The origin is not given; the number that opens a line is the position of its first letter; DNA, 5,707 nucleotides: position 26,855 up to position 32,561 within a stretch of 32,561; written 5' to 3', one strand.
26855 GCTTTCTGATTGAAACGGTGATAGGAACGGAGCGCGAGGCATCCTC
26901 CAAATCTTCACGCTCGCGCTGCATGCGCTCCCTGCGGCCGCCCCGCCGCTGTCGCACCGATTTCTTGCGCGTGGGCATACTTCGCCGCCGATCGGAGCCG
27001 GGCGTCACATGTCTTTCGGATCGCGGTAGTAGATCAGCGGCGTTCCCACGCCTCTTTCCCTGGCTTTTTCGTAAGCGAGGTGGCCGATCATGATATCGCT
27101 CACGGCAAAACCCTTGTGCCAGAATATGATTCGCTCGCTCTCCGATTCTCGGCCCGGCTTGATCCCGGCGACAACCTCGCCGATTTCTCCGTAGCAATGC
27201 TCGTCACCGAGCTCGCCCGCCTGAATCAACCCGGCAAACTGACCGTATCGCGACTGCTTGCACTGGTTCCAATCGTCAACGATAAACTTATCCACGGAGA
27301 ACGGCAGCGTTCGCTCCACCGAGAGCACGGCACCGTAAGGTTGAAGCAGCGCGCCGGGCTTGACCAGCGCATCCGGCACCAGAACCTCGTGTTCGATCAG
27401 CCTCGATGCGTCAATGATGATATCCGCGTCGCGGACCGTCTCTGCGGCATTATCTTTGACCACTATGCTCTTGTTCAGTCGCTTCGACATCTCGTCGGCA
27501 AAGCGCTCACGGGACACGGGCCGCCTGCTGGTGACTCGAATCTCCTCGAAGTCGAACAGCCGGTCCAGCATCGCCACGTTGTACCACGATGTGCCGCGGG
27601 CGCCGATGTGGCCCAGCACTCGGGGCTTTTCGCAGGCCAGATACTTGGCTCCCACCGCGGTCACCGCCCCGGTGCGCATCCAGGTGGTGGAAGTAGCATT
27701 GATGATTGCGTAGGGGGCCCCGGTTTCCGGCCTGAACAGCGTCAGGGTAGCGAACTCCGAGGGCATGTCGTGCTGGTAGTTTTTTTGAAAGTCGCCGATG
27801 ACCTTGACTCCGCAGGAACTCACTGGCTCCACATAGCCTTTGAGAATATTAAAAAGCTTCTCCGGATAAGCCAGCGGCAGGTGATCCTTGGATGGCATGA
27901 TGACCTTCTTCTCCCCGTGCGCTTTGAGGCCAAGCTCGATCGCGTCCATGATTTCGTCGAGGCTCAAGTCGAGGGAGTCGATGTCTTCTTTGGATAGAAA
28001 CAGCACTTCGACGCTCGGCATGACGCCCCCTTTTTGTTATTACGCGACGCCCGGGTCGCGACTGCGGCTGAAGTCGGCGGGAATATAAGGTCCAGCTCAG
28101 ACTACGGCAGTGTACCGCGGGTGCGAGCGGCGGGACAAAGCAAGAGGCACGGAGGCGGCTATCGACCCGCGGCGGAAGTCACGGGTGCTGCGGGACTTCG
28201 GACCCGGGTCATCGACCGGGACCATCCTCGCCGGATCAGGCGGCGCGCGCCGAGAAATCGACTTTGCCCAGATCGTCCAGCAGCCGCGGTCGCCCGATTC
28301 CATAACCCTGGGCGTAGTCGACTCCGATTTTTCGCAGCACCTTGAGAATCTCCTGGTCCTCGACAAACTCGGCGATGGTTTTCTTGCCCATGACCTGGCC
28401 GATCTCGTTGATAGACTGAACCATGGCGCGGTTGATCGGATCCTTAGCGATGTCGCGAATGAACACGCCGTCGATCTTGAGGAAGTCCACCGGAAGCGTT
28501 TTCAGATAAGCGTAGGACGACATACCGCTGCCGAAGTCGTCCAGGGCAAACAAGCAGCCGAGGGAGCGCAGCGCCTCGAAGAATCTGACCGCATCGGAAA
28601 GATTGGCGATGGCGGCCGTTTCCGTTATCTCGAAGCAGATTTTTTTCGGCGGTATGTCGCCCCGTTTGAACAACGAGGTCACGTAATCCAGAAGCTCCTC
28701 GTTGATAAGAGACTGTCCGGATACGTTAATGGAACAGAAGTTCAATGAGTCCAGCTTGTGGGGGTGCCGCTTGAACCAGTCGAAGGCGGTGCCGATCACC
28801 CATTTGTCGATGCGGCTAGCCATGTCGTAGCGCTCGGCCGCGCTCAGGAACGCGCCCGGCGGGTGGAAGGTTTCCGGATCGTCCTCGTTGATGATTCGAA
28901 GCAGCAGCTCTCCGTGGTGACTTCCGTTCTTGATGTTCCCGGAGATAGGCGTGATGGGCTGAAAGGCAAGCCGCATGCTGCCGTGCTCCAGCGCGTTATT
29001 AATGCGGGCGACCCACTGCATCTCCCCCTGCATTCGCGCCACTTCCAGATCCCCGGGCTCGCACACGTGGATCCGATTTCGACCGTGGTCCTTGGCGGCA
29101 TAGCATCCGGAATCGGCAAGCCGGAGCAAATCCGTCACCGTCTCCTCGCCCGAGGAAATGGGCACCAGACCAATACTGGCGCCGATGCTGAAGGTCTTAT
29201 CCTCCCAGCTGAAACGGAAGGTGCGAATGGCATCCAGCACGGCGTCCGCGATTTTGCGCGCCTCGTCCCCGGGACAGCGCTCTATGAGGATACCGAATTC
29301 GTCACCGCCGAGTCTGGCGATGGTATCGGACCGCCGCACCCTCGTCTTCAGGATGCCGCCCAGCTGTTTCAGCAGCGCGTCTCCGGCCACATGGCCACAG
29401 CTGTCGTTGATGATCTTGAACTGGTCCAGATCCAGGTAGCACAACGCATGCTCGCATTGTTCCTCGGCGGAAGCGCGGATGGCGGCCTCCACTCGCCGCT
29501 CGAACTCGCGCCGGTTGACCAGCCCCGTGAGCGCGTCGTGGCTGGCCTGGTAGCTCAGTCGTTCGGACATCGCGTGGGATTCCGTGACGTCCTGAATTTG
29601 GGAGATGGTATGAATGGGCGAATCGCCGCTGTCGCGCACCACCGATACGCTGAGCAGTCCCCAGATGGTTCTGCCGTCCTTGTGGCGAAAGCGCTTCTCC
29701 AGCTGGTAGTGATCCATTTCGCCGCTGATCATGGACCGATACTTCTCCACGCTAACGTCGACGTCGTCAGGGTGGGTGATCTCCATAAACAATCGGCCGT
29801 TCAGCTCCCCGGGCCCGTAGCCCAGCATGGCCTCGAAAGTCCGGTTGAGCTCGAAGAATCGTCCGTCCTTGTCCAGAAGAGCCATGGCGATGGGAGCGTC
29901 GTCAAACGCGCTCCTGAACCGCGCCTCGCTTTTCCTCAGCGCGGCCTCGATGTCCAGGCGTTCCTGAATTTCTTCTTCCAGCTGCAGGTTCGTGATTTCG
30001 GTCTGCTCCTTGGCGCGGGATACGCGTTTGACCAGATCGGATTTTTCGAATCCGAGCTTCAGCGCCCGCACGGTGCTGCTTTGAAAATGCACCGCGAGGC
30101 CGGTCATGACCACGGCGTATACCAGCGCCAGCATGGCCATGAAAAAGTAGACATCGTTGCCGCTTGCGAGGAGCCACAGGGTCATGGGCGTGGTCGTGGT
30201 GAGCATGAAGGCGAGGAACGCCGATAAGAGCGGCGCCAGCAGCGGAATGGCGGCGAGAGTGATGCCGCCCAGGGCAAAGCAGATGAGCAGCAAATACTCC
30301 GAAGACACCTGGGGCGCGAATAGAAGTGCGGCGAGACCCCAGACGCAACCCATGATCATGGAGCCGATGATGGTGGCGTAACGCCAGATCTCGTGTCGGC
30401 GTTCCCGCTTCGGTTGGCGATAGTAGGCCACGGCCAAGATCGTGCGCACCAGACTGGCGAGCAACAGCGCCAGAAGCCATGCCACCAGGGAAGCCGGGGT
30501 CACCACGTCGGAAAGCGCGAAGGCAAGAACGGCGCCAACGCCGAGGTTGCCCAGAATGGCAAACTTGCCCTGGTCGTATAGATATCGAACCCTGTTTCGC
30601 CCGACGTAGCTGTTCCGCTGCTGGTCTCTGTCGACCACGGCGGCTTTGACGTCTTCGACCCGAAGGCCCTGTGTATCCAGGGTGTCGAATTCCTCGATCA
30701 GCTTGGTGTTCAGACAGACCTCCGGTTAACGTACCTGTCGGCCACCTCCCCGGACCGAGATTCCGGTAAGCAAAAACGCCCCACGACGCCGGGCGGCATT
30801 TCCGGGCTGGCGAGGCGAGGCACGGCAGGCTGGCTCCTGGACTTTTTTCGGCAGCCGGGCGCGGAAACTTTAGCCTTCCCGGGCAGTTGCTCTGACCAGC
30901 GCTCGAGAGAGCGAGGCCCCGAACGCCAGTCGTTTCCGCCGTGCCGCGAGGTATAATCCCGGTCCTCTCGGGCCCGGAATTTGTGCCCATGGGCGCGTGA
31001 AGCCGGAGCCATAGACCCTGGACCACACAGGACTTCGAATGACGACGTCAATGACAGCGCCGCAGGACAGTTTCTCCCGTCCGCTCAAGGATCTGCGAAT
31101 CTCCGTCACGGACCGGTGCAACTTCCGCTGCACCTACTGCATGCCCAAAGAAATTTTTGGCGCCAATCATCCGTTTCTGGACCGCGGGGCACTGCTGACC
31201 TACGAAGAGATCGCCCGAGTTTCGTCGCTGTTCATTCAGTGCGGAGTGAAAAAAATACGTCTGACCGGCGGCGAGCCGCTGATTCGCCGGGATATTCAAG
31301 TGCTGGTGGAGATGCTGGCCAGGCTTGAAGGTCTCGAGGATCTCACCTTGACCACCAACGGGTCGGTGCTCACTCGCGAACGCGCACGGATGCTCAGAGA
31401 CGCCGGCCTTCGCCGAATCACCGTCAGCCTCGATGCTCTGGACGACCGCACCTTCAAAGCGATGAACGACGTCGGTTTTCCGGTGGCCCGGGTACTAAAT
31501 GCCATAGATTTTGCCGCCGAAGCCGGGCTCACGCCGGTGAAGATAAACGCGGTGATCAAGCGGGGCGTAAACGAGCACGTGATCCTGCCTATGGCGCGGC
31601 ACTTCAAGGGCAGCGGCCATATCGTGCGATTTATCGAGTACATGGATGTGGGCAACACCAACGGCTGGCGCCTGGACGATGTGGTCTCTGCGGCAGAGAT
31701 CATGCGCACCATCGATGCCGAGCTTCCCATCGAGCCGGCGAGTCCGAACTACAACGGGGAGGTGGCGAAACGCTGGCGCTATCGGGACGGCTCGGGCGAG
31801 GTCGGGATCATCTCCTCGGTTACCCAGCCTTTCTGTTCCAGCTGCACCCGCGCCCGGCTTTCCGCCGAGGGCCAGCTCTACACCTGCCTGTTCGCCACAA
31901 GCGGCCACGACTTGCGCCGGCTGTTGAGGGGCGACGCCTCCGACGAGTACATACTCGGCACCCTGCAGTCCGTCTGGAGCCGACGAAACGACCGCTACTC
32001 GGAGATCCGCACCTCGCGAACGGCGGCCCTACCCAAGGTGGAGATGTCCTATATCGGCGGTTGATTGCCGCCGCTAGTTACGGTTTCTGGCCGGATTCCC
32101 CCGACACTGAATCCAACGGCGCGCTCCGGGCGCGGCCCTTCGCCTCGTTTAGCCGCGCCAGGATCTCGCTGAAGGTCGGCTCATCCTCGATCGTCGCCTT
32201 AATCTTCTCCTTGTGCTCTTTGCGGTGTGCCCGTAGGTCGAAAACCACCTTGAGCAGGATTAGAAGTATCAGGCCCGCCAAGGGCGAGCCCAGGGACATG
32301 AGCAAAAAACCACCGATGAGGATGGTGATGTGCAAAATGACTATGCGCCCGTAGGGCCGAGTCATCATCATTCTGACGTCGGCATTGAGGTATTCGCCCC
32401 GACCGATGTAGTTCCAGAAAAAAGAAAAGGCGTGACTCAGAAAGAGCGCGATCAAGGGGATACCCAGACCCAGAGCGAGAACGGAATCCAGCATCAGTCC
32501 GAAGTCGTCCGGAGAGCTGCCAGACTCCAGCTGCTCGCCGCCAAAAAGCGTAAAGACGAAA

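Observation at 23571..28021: Orphan non-Pyl MttB methyltransferase + OCD-family enzyme arranged head-to-tail with hutH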

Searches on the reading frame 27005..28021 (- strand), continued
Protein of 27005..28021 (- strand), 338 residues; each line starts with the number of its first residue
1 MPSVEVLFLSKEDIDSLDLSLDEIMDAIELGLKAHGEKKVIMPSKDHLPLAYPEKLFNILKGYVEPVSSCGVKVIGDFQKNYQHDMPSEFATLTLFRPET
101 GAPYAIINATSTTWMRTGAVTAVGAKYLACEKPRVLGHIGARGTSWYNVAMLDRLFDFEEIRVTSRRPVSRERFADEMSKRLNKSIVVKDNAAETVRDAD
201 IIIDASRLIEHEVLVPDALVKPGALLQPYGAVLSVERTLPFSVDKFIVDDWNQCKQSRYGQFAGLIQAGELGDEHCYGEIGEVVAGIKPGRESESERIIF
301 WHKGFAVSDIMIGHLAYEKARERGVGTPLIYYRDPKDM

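Call 82: get_annotated_region(hit=H2, flank=7000)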
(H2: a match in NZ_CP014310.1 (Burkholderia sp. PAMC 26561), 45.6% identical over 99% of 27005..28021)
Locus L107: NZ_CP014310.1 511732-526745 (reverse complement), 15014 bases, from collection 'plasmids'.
description: Burkholderia sp. PAMC 26561 plasmid unnamed3, complete sequence
organism: Burkholderia sp. PAMC 26561 (NCBI taxid 1795043)
taxonomy: Bacteria; Pseudomonadota; Betaproteobacteria; Burkholderiales; Burkholderiaceae; Burkholderia; Burkholderia sp. PAMC 26561
host: -; source: single cell,lichen; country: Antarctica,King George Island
typing (MOB-suite, as given by PLSDB): non-mobilizable
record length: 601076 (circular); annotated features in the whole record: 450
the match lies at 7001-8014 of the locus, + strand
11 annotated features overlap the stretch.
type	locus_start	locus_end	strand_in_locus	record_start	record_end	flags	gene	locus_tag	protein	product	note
CDS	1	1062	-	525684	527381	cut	-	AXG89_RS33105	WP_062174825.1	FAD-dependent oxidoreductase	-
CDS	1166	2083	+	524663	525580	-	-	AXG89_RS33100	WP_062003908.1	LysR family transcriptional regulator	-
CDS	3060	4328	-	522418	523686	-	-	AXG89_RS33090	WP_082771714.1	porin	-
CDS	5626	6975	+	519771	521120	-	-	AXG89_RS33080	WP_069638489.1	MFS transporter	GO:0055085 - transmembrane transport [Evidence IEA]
CDS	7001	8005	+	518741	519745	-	-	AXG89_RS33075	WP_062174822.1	ornithine cyclodeaminase family protein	-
CDS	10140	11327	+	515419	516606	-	-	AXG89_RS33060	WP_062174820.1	porin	-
CDS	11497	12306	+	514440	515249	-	-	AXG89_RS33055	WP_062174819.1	PhnD/SsuA/transferrin family substrate-binding protein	-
CDS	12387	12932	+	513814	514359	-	-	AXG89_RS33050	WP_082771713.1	DUF302 domain-containing protein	-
CDS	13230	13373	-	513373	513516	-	-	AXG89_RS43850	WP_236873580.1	hypothetical protein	-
CDS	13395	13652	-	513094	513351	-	-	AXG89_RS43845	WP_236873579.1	hypothetical protein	-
CDS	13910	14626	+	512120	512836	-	-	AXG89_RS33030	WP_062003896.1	UTRA domain-containing protein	GO:0006355 - regulation of DNA-templated transcription [Evidence IEA]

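Call 83: get_annotated_region(hit=H11, flank=7000)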
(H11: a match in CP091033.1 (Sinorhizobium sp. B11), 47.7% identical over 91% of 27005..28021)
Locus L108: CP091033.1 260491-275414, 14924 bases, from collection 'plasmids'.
description: Sinorhizobium sp. B11 plasmid p1, complete sequence
organism: Sinorhizobium sp. B11 (NCBI taxid 2904803)
taxonomy: Bacteria; Pseudomonadota; Alphaproteobacteria; Hyphomicrobiales; Rhizobiaceae; Sinorhizobium; Sinorhizobium sp. B11
host: -; source: soybean,TY,soil; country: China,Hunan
typing (MOB-suite, as given by PLSDB): non-mobilizable; mating-pair formation MPF_T
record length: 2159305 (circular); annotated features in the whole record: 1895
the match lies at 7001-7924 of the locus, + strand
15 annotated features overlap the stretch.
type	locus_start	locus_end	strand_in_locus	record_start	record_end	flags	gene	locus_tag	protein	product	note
CDS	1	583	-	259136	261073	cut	-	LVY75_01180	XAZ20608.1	SARP family transcriptional regulator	-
CDS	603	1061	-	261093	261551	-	-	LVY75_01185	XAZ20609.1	helix-turn-helix domain-containing protein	-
CDS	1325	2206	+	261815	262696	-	-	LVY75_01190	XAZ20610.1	ABC transporter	-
CDS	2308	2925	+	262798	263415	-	-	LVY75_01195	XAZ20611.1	ABC transporter permease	-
CDS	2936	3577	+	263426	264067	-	-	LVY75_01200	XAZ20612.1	ABC transporter permease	-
CDS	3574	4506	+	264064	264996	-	-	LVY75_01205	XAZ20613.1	ABC transporter ATP-binding protein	-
CDS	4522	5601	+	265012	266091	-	-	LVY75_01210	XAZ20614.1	LLM class flavin-dependent oxidoreductase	-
CDS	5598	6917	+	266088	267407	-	-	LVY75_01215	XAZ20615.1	LLM class flavin-dependent oxidoreductase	-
CDS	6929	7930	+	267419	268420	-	-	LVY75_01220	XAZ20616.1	ornithine cyclodeaminase family protein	-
CDS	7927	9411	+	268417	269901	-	-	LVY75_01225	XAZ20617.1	histidine ammonia-lyase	-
CDS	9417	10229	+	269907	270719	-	-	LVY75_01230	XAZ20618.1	PhnD/SsuA/transferrin family substrate-binding protein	-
CDS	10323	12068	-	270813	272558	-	-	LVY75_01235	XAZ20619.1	glycerol-3-phosphate dehydrogenase/oxidase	-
CDS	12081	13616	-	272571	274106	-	-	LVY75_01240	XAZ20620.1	carbohydrate kinase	-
CDS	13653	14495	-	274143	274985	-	-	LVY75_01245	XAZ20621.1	DeoR/GlpR family DNA-binding transcription regulator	-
CDS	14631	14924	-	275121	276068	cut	-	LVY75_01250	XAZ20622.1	D-ribose ABC transporter substrate-binding protein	-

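Call 84: get_annotated_region(hit=H14, flank=7000)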
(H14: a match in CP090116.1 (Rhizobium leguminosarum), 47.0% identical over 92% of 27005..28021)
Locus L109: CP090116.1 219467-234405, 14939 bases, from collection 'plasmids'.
description: Rhizobium leguminosarum strain Ta9k plasmid pRL1, complete sequence
organism: Rhizobium leguminosarum (NCBI taxid 384)
taxonomy: Bacteria; Pseudomonadota; Alphaproteobacteria; Hyphomicrobiales; Rhizobiaceae; Rhizobium; Rhizobium leguminosarum
host: -; source: Trifolium ambiguum,Cell culture,Plant nodule; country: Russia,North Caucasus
typing (MOB-suite, as given by PLSDB): conjugative; relaxase MOBQ; mating-pair formation MPF_T
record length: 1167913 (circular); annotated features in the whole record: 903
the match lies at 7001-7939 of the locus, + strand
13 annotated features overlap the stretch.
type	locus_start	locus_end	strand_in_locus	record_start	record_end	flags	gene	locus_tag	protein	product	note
CDS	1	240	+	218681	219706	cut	-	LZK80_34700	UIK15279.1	putative sulfate exporter family transporter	-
CDS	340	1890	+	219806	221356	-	-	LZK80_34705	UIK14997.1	acyl CoA:acetate/3-ketoacid CoA transferase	-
CDS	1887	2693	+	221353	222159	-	-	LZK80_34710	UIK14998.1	SDR family oxidoreductase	-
CDS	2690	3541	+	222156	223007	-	-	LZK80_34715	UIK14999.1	MaoC family dehydratase N-terminal domain-containing protein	-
CDS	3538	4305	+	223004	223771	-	hutC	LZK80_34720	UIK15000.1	histidine utilization repressor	-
CDS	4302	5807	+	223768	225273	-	-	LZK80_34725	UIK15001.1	histidine ammonia-lyase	-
CDS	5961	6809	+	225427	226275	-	-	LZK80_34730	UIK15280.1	ABC transporter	-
CDS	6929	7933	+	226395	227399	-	-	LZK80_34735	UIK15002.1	ornithine cyclodeaminase family protein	-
CDS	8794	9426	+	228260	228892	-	-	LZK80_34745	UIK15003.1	ABC transporter permease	-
CDS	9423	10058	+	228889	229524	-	-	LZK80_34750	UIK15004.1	ABC transporter permease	-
CDS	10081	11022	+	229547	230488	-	-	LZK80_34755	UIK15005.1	ABC transporter ATP-binding protein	-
CDS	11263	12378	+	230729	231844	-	-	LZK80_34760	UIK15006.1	hypothetical protein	-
CDS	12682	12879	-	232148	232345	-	-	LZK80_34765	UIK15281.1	RbsD/FucU family protein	-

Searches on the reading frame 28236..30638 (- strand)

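Call 3: search_protein_families(library=pfam, proteins=[window:28236-30638:-])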
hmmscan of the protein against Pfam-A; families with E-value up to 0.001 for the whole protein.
window:28236-30638:- (800 aa): 7 families
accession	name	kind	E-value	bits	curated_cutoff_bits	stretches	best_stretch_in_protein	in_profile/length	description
PF00563.25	EAL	-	1.6e-59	201.6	31.3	1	545-784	3-236/236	EAL domain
PF00990.26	GGDEF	-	1.7e-39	135.6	23.8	1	365-522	1-161/161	Diguanylate cyclase, GGDEF domain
PF00989.32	PAS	-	3.6e-14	53.2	22.6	1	240-351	2-113/113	PAS fold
PF13426.13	PAS_9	-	5.1e-14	52.8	27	1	251-353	3-103/103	PAS domain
PF08447.18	PAS_3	-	3.8e-13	50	25.6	1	264-345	4-86/89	PAS fold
PF08448.16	PAS_4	-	1.8e-09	38.2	23.1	1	245-355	1-109/110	PAS fold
PF13188.13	PAS_8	-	5.5e-09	36.1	21.8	1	239-287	1-50/65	PAS domain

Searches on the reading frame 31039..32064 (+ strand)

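Call 3: search_protein_families(library=pfam, proteins=[window:31039-32064:+])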
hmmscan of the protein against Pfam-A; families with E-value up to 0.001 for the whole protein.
window:31039-32064:+ (341 aa): 3 families
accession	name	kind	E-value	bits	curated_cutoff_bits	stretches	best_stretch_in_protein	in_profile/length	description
PF06463.18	Mob_synth_C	-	4.8e-38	130.5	37.4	1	196-321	3-127/128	Molybdenum Cofactor Synthesis C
PF04055.27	Radical_SAM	-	1.2e-33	117.1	29.5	1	21-186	1-163/166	Radical SAM superfamily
PF13353.11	Fer4_12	-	9.1e-06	26.4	22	1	26-113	14-96/137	4Fe-4S single cluster domain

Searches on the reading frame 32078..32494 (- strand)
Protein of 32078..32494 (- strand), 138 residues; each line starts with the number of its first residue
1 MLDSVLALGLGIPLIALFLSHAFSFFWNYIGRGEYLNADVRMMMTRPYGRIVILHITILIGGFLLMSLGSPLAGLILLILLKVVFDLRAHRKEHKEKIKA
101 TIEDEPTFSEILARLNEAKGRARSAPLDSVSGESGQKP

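Call 55: search_protein_families(library=pfam, proteins=[window:32078-32494:-], max_evalue=0.01)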
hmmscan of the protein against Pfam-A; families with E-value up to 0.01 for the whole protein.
window:32078-32494:- (138 aa): 1 family
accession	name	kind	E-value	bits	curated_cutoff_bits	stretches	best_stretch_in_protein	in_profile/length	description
PF20108.4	DUF6498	-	4e-30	105.1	23.7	1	9-101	113-205/207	Family of unknown function (DUF6498)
